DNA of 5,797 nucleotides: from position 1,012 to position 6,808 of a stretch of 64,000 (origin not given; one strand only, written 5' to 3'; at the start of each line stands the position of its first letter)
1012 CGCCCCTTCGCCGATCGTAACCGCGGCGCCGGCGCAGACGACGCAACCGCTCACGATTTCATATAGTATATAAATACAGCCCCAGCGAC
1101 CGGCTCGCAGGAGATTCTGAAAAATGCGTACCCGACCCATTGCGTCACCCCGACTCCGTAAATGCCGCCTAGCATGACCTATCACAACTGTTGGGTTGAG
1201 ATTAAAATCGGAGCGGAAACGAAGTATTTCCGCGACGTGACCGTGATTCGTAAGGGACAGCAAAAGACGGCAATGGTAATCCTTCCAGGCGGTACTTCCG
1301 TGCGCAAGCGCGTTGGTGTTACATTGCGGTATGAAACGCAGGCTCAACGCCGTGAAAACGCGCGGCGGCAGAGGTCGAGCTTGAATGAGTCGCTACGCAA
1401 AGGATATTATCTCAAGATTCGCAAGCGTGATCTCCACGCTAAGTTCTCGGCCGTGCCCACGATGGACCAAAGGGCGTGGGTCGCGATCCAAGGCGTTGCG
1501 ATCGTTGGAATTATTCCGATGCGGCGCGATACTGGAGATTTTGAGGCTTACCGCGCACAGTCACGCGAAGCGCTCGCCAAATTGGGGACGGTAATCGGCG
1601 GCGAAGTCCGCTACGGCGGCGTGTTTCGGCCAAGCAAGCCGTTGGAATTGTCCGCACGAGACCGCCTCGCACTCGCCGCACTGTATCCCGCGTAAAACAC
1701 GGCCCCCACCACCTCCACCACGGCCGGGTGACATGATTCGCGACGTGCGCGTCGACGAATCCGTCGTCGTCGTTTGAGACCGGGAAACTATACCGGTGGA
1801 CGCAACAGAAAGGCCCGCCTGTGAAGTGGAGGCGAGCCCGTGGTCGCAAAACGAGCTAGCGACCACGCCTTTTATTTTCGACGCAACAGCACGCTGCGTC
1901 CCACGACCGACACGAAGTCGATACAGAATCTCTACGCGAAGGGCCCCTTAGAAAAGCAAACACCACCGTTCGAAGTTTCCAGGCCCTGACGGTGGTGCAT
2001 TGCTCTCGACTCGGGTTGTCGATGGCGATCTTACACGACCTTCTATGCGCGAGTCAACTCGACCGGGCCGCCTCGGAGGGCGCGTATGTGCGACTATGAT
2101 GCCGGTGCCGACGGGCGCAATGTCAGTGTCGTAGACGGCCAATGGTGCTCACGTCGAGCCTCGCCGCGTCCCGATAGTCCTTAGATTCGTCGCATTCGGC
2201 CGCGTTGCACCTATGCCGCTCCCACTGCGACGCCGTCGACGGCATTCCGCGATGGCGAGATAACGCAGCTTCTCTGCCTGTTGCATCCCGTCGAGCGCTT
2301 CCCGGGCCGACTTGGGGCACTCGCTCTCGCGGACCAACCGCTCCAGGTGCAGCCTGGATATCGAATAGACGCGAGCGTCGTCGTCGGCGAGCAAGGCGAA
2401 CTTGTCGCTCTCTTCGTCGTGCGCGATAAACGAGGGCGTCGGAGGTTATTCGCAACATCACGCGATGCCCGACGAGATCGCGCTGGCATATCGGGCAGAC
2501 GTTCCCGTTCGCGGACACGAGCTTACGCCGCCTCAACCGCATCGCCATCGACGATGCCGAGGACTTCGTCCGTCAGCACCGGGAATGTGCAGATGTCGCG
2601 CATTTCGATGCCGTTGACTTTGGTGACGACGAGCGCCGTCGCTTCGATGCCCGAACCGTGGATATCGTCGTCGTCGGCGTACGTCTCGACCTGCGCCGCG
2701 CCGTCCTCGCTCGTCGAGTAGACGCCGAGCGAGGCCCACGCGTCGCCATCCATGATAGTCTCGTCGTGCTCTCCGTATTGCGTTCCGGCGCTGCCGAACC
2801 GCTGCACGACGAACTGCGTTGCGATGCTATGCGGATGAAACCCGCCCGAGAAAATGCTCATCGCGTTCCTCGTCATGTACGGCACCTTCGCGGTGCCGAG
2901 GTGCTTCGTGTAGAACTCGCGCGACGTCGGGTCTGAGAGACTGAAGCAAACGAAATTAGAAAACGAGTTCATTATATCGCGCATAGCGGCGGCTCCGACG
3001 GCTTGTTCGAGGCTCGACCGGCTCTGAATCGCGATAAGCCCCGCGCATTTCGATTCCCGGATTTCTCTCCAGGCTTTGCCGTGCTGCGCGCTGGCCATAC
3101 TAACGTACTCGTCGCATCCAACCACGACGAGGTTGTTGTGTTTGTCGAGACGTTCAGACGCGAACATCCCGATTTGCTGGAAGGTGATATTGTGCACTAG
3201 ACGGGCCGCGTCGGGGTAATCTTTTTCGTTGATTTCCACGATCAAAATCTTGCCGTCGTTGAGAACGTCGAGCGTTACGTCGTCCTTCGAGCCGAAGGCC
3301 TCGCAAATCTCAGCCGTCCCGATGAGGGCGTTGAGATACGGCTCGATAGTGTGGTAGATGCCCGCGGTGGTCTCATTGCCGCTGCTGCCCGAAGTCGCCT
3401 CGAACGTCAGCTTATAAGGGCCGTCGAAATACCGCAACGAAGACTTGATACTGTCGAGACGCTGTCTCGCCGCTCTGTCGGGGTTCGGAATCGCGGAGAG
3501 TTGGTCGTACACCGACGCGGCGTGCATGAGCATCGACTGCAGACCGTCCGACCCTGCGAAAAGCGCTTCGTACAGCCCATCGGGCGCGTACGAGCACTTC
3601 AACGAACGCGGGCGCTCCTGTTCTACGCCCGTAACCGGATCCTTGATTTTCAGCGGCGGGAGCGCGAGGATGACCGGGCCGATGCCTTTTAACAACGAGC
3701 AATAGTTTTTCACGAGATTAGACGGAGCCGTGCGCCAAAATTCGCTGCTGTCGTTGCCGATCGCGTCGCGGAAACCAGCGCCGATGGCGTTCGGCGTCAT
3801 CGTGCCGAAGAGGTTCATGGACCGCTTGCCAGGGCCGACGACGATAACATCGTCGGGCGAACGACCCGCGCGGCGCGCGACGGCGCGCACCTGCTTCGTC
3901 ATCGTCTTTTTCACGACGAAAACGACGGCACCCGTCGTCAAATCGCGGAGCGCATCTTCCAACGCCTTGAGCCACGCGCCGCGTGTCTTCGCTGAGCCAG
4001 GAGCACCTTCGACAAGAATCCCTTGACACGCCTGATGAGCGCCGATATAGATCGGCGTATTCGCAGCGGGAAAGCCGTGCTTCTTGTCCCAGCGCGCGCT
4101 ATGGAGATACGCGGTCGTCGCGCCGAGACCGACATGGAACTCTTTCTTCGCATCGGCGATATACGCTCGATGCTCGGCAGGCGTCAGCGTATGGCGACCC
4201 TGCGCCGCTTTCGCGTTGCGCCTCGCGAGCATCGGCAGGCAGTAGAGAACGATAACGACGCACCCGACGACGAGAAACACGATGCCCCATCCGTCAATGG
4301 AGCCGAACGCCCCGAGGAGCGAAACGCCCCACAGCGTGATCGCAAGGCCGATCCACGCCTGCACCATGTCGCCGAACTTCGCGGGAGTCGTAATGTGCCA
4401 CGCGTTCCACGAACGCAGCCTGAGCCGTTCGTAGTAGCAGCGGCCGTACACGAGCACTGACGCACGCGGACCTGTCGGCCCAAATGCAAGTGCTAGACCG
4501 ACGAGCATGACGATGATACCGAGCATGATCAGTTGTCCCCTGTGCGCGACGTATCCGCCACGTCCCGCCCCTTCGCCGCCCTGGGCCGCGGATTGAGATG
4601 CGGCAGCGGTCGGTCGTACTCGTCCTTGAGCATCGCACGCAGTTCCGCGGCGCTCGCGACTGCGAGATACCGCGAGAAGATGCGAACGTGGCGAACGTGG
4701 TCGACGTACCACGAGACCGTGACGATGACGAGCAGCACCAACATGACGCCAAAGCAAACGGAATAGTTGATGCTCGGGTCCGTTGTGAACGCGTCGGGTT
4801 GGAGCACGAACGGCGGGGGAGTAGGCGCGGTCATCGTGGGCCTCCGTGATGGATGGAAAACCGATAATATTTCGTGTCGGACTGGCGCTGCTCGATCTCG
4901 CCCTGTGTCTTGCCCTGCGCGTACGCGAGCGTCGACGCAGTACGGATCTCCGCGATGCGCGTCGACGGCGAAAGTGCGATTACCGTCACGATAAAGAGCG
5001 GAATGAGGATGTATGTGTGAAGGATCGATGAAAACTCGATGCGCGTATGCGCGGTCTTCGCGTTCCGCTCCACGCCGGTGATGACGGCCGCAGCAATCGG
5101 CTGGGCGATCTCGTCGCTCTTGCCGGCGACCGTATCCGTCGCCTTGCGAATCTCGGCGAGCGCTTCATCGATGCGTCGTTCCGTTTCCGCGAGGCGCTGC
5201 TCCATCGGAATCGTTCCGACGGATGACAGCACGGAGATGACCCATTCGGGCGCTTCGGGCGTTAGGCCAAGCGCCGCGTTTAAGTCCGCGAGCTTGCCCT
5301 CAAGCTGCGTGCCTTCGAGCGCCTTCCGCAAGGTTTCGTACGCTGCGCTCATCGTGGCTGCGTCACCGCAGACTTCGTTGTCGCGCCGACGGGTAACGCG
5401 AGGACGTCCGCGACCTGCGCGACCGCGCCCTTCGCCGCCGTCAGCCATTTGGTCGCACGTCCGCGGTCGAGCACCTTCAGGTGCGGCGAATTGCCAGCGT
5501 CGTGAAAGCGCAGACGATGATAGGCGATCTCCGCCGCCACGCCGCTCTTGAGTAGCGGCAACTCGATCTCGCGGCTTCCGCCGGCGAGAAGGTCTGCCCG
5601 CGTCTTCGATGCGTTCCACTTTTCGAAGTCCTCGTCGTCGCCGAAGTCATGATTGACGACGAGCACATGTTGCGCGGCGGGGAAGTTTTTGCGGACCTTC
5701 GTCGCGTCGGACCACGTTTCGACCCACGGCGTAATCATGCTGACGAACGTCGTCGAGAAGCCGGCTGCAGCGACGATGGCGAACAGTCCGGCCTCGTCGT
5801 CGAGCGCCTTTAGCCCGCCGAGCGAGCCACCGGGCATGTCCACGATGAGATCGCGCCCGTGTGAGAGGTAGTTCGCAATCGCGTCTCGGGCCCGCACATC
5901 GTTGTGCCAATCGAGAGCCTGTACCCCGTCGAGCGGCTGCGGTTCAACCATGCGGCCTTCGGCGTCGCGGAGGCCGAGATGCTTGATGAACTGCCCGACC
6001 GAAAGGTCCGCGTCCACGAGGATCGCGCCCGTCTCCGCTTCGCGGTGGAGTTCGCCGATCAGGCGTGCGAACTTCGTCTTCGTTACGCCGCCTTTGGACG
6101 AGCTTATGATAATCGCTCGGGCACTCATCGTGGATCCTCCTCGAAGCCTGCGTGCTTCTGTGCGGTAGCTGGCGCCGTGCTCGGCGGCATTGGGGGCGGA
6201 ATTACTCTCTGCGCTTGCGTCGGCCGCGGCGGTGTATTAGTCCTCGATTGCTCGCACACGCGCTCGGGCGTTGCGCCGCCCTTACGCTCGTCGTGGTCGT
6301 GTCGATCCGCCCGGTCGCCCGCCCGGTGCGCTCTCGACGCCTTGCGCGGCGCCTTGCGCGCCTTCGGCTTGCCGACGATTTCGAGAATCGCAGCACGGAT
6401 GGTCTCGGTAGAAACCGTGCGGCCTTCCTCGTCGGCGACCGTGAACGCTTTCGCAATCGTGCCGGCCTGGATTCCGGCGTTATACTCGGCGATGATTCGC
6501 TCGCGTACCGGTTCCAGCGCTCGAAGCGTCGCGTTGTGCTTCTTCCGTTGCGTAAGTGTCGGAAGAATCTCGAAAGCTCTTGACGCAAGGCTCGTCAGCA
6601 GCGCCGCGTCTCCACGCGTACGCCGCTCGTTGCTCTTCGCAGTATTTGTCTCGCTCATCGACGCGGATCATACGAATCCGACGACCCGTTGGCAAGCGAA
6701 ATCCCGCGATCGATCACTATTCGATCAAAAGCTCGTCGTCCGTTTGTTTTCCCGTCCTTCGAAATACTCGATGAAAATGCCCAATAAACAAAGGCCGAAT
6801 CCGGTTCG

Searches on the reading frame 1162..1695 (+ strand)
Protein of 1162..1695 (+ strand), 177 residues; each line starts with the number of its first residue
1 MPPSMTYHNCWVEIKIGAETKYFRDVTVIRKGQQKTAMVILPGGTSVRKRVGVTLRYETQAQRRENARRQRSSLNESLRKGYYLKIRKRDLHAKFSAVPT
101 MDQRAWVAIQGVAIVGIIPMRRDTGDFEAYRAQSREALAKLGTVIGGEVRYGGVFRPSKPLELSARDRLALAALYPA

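Call 13: search_protein_families(library=pfam, proteins=[window:1162-1695:+], max_evalue=0.01)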
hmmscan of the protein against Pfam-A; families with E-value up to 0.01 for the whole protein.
window:1162-1695:+ (177 aa): 0 families

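Call 14: find_encoding_contigs(protein=window:1162-1695:+, flank=10000, max_places=6)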
Protein window:1162-1695:+ (177 aa): no gene with exactly this product is on record in the collection.

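Call 45: find_homologous_proteins(query=window:1162-1695:+, max_evalue=0.001)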
Query window:1162-1695:+ (177 aa): 1 proteins with E <= 0.001 among 202 candidates.
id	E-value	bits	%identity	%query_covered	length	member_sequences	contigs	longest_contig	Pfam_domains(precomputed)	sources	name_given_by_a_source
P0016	7.8e-108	376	100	98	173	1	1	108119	-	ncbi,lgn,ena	-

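Call 46: find_encoding_contigs(protein=P0016, flank=10000, max_places=10)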
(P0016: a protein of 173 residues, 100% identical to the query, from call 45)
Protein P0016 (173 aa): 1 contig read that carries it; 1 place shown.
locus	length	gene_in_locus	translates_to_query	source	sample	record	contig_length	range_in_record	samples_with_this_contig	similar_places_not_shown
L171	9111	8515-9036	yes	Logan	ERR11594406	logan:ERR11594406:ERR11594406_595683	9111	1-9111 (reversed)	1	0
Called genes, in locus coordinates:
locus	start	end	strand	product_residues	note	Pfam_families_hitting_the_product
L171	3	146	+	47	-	?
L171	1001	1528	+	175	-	-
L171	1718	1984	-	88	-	PF03167:UDG (weak)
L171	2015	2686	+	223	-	-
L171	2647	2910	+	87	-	-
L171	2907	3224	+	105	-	PF01381:HTH_3 (weak)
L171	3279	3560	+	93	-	-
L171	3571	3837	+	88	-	-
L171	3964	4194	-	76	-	-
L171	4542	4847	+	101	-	-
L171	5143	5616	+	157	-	-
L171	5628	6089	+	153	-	-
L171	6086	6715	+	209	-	-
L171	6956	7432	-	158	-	-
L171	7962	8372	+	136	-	-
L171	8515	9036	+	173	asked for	-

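Call 74: search_protein_families(library=pfam, proteins=[L171:256-1104:+, L171:1001-1528:+, L171:2015-2686:+, L171:2647-2910:+, L171:2907-3224:+, L171:3279-3560:+, L171:4542-4847:+, L171:5628-6089:+, L171:6086-6715:+, L171:6956-7432:-], max_evalue=0.01)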
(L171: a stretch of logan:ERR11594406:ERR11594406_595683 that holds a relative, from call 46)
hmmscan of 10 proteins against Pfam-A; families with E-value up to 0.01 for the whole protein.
L171:256-1104:+ (282 aa): 3 families
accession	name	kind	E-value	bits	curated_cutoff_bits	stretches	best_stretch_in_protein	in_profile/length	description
PF08281.18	Sigma70_r4_2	-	5.5e-11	42.4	25.7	1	162-208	3-49/54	Sigma-70, region 4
PF04542.20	Sigma70_r2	-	8.1e-11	42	24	1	83-140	8-67/71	Sigma-70 region 2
PF04545.22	Sigma70_r4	-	2.6e-06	27.3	24.1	1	166-208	1-43/50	Sigma-70, region 4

L171:1001-1528:+ (175 aa): 0 families

L171:2015-2686:+ (223 aa): 0 families

L171:2647-2910:+ (87 aa): 0 families

L171:2907-3224:+ (105 aa): 2 families
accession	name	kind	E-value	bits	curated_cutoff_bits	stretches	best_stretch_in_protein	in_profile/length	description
PF01381.28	HTH_3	-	8.1e-07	29.4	23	1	39-87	7-55/55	Helix-turn-helix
PF13560.12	HTH_31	-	0.00021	22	27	1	41-83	14-57/64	Helix-turn-helix domain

L171:3279-3560:+ (93 aa): 0 families

L171:4542-4847:+ (101 aa): 0 families

L171:5628-6089:+ (153 aa): 0 families

L171:6086-6715:+ (209 aa): 0 families

L171:6956-7432:- (158 aa): 0 families

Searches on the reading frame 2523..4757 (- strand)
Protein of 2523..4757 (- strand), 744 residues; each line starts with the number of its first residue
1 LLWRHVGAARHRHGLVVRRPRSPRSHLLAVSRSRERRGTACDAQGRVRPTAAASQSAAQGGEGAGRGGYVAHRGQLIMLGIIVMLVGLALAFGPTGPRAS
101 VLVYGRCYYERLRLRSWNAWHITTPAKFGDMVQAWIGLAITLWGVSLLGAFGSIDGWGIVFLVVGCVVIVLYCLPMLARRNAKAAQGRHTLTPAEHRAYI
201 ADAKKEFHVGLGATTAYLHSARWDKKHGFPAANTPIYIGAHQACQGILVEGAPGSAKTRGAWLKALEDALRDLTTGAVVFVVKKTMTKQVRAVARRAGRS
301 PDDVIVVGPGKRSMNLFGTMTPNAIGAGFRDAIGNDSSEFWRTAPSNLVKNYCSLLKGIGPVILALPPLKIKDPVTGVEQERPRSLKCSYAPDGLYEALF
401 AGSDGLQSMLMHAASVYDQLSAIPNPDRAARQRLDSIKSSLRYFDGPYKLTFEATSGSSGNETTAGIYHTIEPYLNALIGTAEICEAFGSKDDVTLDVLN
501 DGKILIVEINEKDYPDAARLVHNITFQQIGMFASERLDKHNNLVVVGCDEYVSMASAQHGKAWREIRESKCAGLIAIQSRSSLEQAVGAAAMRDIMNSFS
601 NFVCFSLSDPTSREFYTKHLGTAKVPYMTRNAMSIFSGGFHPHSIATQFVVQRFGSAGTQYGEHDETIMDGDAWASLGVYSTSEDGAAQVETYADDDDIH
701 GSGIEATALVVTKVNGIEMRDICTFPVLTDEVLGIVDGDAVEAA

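Call 13: search_protein_families(library=pfam, proteins=[window:2523-4757:-], max_evalue=0.01)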
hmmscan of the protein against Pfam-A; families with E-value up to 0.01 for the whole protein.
window:2523-4757:- (744 aa): 1 family
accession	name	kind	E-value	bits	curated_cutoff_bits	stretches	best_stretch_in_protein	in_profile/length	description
PF12696.13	TraG-D_C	-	3.4e-05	24.2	22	1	548-635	6-94/126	TraM recognition site of TraD and TraG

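Call 62: find_homologous_proteins(query=window:2523-4526:-, max_evalue=1e-10)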
Query window:2523-4526:- (667 aa): 1 proteins with E <= 1e-10 among 8000 candidates.
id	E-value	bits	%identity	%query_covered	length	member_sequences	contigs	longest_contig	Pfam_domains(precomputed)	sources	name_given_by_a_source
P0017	0.0e+0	1530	100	100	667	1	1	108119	-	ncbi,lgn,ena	-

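Call 66: search_protein_families(library=ncbifam, proteins=[window:2523-4526:-], max_evalue=0.001)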
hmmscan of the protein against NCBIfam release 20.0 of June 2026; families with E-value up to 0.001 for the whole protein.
window:2523-4526:- (667 aa): 2 families
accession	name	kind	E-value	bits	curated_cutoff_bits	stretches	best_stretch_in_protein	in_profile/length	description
TIGR03743.1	SXT_TraD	subfamily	4.1e-06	25.5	366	1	461-555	482-577/636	conjugative transfer system coupling protein TraD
NF045973.1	conju_CD1115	equivalog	0.00015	20.8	250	1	342-550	170-379/442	VirD4-like conjugal transfer protein, CD1115 family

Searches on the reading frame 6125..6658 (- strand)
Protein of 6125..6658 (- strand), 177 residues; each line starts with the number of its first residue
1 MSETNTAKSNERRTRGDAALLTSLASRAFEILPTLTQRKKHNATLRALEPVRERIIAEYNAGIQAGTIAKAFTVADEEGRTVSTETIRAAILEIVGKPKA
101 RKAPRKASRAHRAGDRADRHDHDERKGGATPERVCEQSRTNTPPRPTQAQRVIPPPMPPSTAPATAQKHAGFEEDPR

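Call 13: search_protein_families(library=pfam, proteins=[window:6125-6658:-], max_evalue=0.01)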
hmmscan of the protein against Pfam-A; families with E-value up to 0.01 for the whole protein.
window:6125-6658:- (177 aa): 0 families

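Call 20: find_encoding_contigs(protein=window:6125-6658:-, flank=10000, max_places=10)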
Protein window:6125-6658:- (177 aa): 1 contig read that carries it; 1 place shown.
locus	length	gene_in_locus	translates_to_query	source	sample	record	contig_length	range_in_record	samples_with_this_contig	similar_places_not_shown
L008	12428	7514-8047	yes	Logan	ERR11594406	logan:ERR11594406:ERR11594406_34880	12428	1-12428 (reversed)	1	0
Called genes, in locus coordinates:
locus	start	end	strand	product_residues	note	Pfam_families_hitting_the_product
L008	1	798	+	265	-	?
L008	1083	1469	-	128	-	-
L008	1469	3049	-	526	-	-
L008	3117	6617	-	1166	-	PF03432:Relaxase, PF13245:AAA_19, PF13604:AAA_30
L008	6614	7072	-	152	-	-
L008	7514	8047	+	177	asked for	-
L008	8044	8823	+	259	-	-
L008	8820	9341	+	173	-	-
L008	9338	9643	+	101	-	-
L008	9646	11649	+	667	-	-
